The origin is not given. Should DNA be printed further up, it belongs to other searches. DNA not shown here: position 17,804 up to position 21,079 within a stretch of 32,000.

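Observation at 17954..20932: Giant secreted protein with a PE-PPE-type pseudo-hydrolase core and an apolipoprotein-like Lys-rich tail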

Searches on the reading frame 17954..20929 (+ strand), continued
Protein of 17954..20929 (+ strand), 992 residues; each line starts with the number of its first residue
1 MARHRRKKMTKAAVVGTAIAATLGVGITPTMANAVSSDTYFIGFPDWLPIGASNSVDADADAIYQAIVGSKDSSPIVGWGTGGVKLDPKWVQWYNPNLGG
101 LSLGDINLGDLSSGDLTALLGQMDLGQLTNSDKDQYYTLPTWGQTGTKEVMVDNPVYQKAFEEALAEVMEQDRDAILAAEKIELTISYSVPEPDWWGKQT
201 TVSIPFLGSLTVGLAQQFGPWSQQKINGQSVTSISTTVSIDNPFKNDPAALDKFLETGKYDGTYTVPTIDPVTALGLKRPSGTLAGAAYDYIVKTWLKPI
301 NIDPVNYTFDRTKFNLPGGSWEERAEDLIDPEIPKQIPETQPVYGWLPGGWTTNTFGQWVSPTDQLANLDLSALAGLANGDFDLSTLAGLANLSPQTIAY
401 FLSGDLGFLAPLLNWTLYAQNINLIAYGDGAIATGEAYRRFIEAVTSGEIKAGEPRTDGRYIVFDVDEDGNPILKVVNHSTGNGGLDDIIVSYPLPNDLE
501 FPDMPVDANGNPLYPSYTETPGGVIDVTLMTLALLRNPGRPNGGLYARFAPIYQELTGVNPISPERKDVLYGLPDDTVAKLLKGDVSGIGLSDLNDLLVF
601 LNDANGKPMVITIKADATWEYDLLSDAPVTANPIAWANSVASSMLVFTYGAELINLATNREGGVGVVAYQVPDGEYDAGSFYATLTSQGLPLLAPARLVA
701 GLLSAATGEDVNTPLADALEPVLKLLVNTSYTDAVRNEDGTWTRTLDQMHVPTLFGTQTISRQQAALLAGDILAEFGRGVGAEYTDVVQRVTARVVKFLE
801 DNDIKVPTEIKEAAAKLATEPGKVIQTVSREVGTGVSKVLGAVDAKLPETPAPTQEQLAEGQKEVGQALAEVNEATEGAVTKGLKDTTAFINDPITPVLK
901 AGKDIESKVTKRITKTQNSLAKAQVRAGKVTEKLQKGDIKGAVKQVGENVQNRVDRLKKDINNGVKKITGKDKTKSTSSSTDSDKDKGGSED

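Call 32: predict_structure(alignment_id=A2)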
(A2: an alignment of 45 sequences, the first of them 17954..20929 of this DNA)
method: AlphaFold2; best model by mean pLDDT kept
length: 992 residues; sequences in the alignment: 45
mean_pLDDT: 62.0   pTM: 0.43
mean pLDDT of the five models: 62.0, 57.2, 56.6, 56.0, 55.5
residues with pLDDT >= 90: 64; 70-90: 343; 50-70: 265; < 50: 320
segments of 3 or more residues with pLDDT < 50: 1-36, 77-98, 348-411, 458-506, 513-520, 543-545, 584-594, 623-631, 649-663, 873-922, 926-928, 937-939, 941-943, 964-966, 968-992
pLDDT, mean of each block of 10 residues (from residue 1): 30 30 37 54 72 79 84 52 28 37 55 67 63 59 69 88 90 90 91 88 78 85 90 91 90 88 91 84 73 83 91 83 88 85 59 36 36 43 44 43 42 63 79 83 84 62 36 32 35 32 48 43 73 68 53 59 71 64 49 55 76 71 42 56 57 38 56 71 64 57 51 71 73 74 71 60 74 80 76 74 74 74 78 75 65 61 62 42 31 32 37 41 50 49 53 55 47 33 35 36
secondary structure, 60 per line:
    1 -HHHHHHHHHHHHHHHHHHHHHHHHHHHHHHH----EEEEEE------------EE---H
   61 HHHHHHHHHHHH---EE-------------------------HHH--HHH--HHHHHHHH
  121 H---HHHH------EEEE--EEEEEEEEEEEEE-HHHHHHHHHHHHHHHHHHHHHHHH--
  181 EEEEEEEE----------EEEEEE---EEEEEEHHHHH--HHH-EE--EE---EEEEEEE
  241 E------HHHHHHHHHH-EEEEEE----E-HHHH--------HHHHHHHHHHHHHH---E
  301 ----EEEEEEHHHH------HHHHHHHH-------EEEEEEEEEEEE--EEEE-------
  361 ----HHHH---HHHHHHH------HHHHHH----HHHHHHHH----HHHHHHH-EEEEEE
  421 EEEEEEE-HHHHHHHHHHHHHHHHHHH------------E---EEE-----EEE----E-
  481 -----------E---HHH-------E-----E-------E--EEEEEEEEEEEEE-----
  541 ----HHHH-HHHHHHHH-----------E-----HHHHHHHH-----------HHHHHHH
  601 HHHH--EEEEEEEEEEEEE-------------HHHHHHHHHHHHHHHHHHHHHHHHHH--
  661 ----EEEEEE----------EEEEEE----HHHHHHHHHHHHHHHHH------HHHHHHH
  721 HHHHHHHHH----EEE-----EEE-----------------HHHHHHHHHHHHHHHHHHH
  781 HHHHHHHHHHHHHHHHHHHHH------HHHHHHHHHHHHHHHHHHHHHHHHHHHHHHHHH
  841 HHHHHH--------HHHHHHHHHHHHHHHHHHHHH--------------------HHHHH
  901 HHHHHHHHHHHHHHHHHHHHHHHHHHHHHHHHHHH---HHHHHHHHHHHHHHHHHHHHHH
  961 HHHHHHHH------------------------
elements in order (helices of 4 or more, strands of 3 or more residues): H2-32 E37-42 H60-72 H113-121 H125-128 E135-138 E141-153 H155-178 E181-188 E199-204 E208-213 H214-218 E234-241 H248-257 E259-264 H271-274 H283-296 E305-310 H311-314 H321-328 E336-347 E350-353 H365-368 H372-378 H385-390 H395-402 H407-413 E415-427 H429-447 E464-466 E472-474 E523-535 H545-548 H550-557 H575-582 H594-604 E607-619 H633-658 E665-670 E681-686 H691-707 H714-729 E734-736 E742-744 H762-801 H808-846 H855-875 H896-935 H939-968

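Call 35: fold_search(model_id=the predicted structure, library=pdb)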
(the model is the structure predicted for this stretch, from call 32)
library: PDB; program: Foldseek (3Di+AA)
matches with E <= 10: 239; with E <= 0.001: 0
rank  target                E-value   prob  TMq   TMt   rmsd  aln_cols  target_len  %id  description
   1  9nyf_A                2.1e-01  0.09  0.06  0.16  21.5       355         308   14  Cryo-EM structure of the glycosyltransferase GtrB (tetramer volume) (released 2025-12-17)
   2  3oe6                  2.3e-01  0.06  0.06  0.12  31.9       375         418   13  Crystal structure of the CXCR4 chemokine receptor in complex with a small molecule antagonist IT1t in I222 spacegroup (released 2010-10-27)
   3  9lu9_A                2.5e-01  0.77  0.07  0.27  11.3       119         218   11  The chimeric flagellar motor complex between MotA1B1 from Paenibacillus sp. TCA20 and MotAB from E.coli, state 1 (released 2025-04-09)
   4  7d5i_A                3.6e-01  0.30  0.09  0.17  16.9       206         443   14  Structure of Mycobacterium smegmatis bd complex in the apo-form. (released 2021-06-23)
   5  7dyr_C                6.5e-01  0.15  0.06  0.18  17.7       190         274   13  CryoEM Structure of Mannose Transporter ManYZ and Microcin E492 (MceA) complex (released 2021-09-01)
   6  9n22_K                7.7e-01  0.16  0.06  0.21  66.3       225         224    9  Y20S (Sec18-Sec17-Sec9-Sso1-Snc1) EDTA - Class 2 (released 2025-10-01)
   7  5n9y_A                8.1e-01  0.08  0.05  0.11  23.3       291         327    9  The full-length structure of ZntB (released 2017-11-15)
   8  3gqb_A                8.1e-01  0.02  0.05  0.07  21.4       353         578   10  Crystal Structure of the A3B3 complex from V-ATPase (released 2009-11-24)
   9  8ucs_G                9.0e-01  0.44  0.07  0.23  11.7       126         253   12  Cryo-EM structure of the flagellar MotAB stator bound to FliG (released 2024-01-24)
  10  8oyy_A                9.0e-01  0.12  0.08  0.22  22.1       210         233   17  De novo designed soluble GPCR-like fold GLF_32 (released 2023-10-18)
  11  8tmi_E                1.0e+00  0.09  0.09  0.19  24.7       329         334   10  Cryo-EM structure of CorA in complex with conformation-specific synthetic antibody C18 and 100 uM MgCl2, State MG0.1-2 (released 2025-02-12)
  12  8ucs_C                1.1e+00  0.41  0.07  0.24  11.9       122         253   12  Cryo-EM structure of the flagellar MotAB stator bound to FliG (released 2024-01-24)
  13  7udm_B                1.1e+00  0.16  0.09  0.22  18.2       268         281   15  Crystal structure of designed helical repeat protein RPB_PLP1_R6 in alternative conformation 1 (with peptide) (released 2023-03-22)
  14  8zyv_F                1.1e+00  0.41  0.07  0.26  11.5       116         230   11  Bacterial flagellar sodium-driven stator PomA5PomB2 with 100 mM NaCl (released 2025-01-01)
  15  9d4s_A                1.1e+00  0.04  0.06  0.11  21.3       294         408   12  Structure of G2L4 RT in complex with 15 nucleotide snapback substrate (released 2025-07-30)
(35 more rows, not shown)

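Call 38: search_protein_representatives(alignment_id=A2)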
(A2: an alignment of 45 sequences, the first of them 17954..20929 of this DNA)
Query: 45 sequences, 846 profile positions. Proteins with E-value up to 0.001 (for the whole library): 350; up to 1e-10: 207; up to 1e-30: 66. The best 150 are listed.
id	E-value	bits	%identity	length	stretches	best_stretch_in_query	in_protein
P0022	0.0e+00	1163.9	-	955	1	10-844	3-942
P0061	0.0e+00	1145.6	-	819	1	13-839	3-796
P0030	0.0e+00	1110.4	-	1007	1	2-839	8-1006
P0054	0.0e+00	1033.3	-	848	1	9-829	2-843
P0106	1.8e-252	856.8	-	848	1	5-724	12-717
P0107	8.8e-234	795.0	-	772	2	264-827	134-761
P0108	1.1e-231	788.0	-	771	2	263-834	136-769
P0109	1.2e-229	781.4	-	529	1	307-783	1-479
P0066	8.1e-224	762.1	-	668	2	227-683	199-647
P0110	8.5e-207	705.8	-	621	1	252-838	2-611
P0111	1.0e-199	682.3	-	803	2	304-757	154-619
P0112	1.7e-198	678.3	-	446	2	228-518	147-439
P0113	2.1e-195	668.1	-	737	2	263-761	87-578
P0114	6.4e-173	593.7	-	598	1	303-833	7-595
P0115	3.3e-163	561.6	-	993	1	7-840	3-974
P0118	9.4e-103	361.6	-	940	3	491-715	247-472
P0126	1.8e-51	192.0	-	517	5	498-658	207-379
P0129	2.2e-42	161.8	-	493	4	502-705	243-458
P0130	7.5e-42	160.1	-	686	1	385-657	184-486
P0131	7.9e-42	160.0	-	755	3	495-839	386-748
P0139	1.3e-38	149.4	-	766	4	495-838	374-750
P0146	3.7e-36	141.3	-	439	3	501-674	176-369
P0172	1.8e-29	119.1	-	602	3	489-656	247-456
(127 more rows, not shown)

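Call 43: search_protein_families(library=pfam, proteins=[P0131, P0139, P0126, P0129, P0130, P0146, P0118, P0172, P0059, P0111], max_evalue=0.01)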
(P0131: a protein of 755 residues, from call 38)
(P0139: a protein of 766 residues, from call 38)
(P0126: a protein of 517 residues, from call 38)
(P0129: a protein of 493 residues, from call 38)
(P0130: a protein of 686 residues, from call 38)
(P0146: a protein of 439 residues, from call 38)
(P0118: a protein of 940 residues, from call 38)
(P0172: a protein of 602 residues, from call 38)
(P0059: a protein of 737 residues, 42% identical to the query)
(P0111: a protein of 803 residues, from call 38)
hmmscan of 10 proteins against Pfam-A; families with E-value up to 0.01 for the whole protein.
P0131 (755 aa): 0 families

P0139 (766 aa): 1 family
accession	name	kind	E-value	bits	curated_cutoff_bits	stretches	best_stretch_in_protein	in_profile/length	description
PF01442.23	Apolipoprotein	-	0.0062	16.7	90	0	676-757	50-131/190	Apolipoprotein A1/A4/E domain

P0126 (517 aa): 1 family
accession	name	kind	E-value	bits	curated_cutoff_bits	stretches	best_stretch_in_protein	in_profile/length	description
PF08237.17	PE-PPE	-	3.3e-08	33.7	21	1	158-324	85-227/228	PE-PPE domain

P0129 (493 aa): 1 family
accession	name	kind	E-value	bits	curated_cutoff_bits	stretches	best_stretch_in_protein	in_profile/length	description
PF08237.17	PE-PPE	-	5.8e-09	36.2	21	1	190-360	83-227/228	PE-PPE domain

P0130 (686 aa): 0 families

P0146 (439 aa): 1 family
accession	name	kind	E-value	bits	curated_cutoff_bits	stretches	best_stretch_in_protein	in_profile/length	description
PF08237.17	PE-PPE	-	6.8e-10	39.2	21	1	118-298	79-227/228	PE-PPE domain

P0118 (940 aa): 0 families

P0172 (602 aa): 1 family
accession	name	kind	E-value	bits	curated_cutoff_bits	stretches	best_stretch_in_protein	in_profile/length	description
PF08237.17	PE-PPE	-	3.9e-05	23.7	21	1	201-284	79-155/228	PE-PPE domain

P0059 (737 aa): 1 family
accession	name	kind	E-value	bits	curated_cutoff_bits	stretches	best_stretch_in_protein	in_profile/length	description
PF08237.17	PE-PPE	-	2.8e-07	30.7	21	1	424-528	130-227/228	PE-PPE domain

P0111 (803 aa): 1 family
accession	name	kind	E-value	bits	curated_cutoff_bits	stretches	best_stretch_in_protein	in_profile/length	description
PF08237.17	PE-PPE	-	1.8e-05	24.7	21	1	350-465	130-227/228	PE-PPE domain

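Call 44: find_homologous_proteins(query=P0131, max_evalue=0.001)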
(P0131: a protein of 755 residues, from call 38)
Query P0131 (755 aa): 489 proteins with E <= 0.001 among 8000 candidates; the best 120 are listed.
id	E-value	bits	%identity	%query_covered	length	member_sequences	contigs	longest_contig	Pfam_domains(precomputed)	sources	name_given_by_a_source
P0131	0.0e+0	1582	100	100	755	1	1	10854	-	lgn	-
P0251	0.0e+0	1318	84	100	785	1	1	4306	-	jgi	jgi:hypothetical protein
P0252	0.0e+0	1022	70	97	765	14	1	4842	-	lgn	-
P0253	0.0e+0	1016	68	100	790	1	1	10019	-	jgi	jgi:hypothetical protein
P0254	8.1e-296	1002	65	99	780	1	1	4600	-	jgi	-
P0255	1.4e-292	991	69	95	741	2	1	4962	-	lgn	-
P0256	5.8e-292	989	68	99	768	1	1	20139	-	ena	-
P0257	3.9e-279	946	64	100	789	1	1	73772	-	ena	-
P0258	1.7e-275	934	69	89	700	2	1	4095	-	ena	-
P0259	7.4e-273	926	70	92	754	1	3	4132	-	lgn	-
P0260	4.2e-272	923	74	86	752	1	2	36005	-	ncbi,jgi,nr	ncbi:MAG: hypothetical protein QOD90_158 [Mycobacterium sp.]|jgi:hypothetical protein|nr:hypothetica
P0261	2.9e-270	917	61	99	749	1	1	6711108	-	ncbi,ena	-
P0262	2.9e-268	910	64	99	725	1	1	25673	-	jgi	jgi:hypothetical protein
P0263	1.2e-267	908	64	99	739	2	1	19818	-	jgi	jgi:hypothetical protein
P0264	1.7e-267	908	63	98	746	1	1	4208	-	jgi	jgi:hypothetical protein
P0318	3.6e-178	613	49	98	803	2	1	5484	PF08237.18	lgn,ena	-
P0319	1.8e-176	607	62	68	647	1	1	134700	PF08237.18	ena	-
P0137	6.1e-155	536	61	64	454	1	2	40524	PF08237.18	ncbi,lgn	ncbi:hypothetical protein BH09ACT7_BH09ACT7_44000 [soil metagenome]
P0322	5.6e-142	493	47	87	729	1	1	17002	PF01442.24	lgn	-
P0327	1.0e-140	489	46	89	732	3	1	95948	PF01442.24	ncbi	-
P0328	1.6e-140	488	44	89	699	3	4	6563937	PF01442.24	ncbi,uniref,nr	ncbi:AAA family ATPase [Mycolicibacterium boenickei]|uniref:AAA family ATPase n=1 Tax=Mycolicibacter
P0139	2.0e-140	488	52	66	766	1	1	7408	-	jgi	jgi:hypothetical protein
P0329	5.5e-140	486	45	87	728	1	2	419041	PF01442.24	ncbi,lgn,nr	ncbi:AAA family ATPase [Mycobacterium vulneris]|nr:AAA family ATPase [Mycolicibacterium vulneris] OC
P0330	5.9e-140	486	45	86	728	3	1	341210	PF01442.24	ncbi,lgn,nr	ncbi:AAA family ATPase [Mycolicibacterium porcinum]|nr:AAA family ATPase [Mycolicibacterium porcinum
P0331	7.9e-140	486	47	86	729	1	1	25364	PF01442.24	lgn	-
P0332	8.4e-139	483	45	86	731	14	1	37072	PF01442.24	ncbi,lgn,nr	ncbi:AAA family ATPase [Mycobacterium vulneris]|nr:AAA family ATPase [Mycolicibacterium vulneris]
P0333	1.1e-138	482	45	97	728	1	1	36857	PF01442.24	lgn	-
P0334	1.1e-138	482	47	86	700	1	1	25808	PF01442.24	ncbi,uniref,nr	ncbi:AAA family ATPase [Mycolicibacterium porcinum]|uniref:AAA family ATPase n=1 Tax=Mycolicibacteri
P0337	1.4e-137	479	45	89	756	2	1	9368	PF01442.24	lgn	-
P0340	3.9e-137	477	45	86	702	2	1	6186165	PF01442.24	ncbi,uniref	ncbi:AAA family ATPase [Mycolicibacterium porcinum]|uniref:AAA family ATPase n=1 Tax=Mycolicibacteri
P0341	5.0e-137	477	45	89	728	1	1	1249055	PF01442.24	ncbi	ncbi:AAA family ATPase [Mycolicibacterium boenickei]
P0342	7.2e-137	476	44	89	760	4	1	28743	PF01442.24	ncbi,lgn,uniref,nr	ncbi:AAA family ATPase [Mycolicibacterium conceptionense]|uniref:AAA family ATPase n=1 Tax=Mycolicib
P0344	9.6e-137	476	52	70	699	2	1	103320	PF01442.24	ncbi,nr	ncbi:AAA family ATPase [Mycobacterium sp. DBP42]|nr:AAA family ATPase [Mycobacterium sp. DBP42]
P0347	2.3e-136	474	44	86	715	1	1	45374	PF01442.24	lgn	-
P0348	2.8e-136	474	46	88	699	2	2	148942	PF01442.24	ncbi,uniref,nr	ncbi:AAA family ATPase [Mycobacterium syngnathidarum]|uniref:AAA family ATPase n=1 Tax=Mycobacterium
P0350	4.2e-136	474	52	70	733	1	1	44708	PF01442.24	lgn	-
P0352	4.6e-136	473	44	88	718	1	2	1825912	PF01442.24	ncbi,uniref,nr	ncbi:AAA family ATPase [Mycolicibacterium neworleansense]|uniref:ATPase n=1 Tax=Mycolicibacterium ne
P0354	5.2e-136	473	52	70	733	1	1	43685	PF01442.24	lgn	-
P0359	9.1e-136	472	45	89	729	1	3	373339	PF01442.24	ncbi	ncbi:AAA family ATPase [Mycobacterium syngnathidarum]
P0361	1.3e-135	472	50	80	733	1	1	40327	PF01442.24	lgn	-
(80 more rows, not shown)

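Call 54: find_related_loci(query=A2, collection=genome_contigs, flank=7000)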
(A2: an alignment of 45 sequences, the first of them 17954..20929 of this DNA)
Query A2 (992 aa) in genome_contigs; peptide patterns used: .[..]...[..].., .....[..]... (x = any residue, [..] = any of these).
76 stretches matched a pattern; 48 encode a relative of the query (tblastn E <= 1e-3); 46 distinct loci.
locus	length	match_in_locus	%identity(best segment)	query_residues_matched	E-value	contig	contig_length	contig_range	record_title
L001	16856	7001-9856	69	1-976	0e+0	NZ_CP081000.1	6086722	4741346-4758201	Mycolicibacterium senegalense strain ATCC 35796 chromosome, complete genome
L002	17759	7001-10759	67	1-969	0e+0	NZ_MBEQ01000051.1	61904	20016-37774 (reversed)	Mycobacterium sp. GA-1841 contig_33, whole genome shotgun sequence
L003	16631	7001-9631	59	1-970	0e+0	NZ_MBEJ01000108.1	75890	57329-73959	Mycobacterium sp. NS-7484 contig_67, whole genome shotgun sequence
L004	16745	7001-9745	59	1-978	0e+0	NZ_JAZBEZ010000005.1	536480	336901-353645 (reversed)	Mycolicibacterium sp. 050232 contig00005, whole genome shotgun sequence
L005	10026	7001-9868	53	2-978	0e+0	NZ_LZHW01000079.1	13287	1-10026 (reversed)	Mycobacterium sp. ACS4331 contig_67, whole genome shotgun sequence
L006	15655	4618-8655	51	2-977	0e+0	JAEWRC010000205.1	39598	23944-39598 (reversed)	MAG: Actinomycetes bacterium isolate OH_SBrB_42 k127_200275, whole genome shotgun sequence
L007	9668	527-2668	55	1-972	1e-178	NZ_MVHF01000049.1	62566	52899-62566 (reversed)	Mycobacterium aquaticum strain RW6 NODE_49_length_62566_cov_44.1513, whole genome shotgun sequence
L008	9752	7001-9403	43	6-960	2e-129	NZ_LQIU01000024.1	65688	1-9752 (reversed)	Mycobacterium sp. IS-1496 GCID_NTM_00014_NODE_30.ctg_1, whole genome shotgun sequence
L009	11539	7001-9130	44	14-951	1e-122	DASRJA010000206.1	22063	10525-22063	MAG TPA_asm: Mycobacterium sp. isolate SMAG_U10124 k141_1924330, whole genome shotgun sequence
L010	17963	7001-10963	43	8-984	4e-120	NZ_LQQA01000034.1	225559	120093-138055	Mycolicibacterium wolinskyi strain ATCC 700010 contig_7, whole genome shotgun sequence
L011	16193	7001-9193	41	16-991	6e-119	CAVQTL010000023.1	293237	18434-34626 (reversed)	MAG: uncultured Actinomycetota bacterium isolate MFD06742.bin.1.131 genome assembly, contig: contig_6138, whole genome s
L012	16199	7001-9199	41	14-991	9e-118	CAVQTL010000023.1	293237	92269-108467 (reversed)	MAG: uncultured Actinomycetota bacterium isolate MFD06742.bin.1.131 genome assembly, contig: contig_6138, whole genome s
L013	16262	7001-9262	45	7-880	4e-116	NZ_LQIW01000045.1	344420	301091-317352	Mycobacterium sp. IS-1590 GCID_NTM_00016_NODE_5.ctg_1, whole genome shotgun sequence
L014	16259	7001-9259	45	11-880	1e-115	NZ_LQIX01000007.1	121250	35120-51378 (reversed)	Mycobacterium sp. GA-1199 GCID_NTM_00017_NODE_15.ctg_1, whole genome shotgun sequence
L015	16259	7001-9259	44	11-880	6e-114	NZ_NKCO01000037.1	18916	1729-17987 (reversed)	Mycobacterium neumannii strain CECT 8766 NODE_37, whole genome shotgun sequence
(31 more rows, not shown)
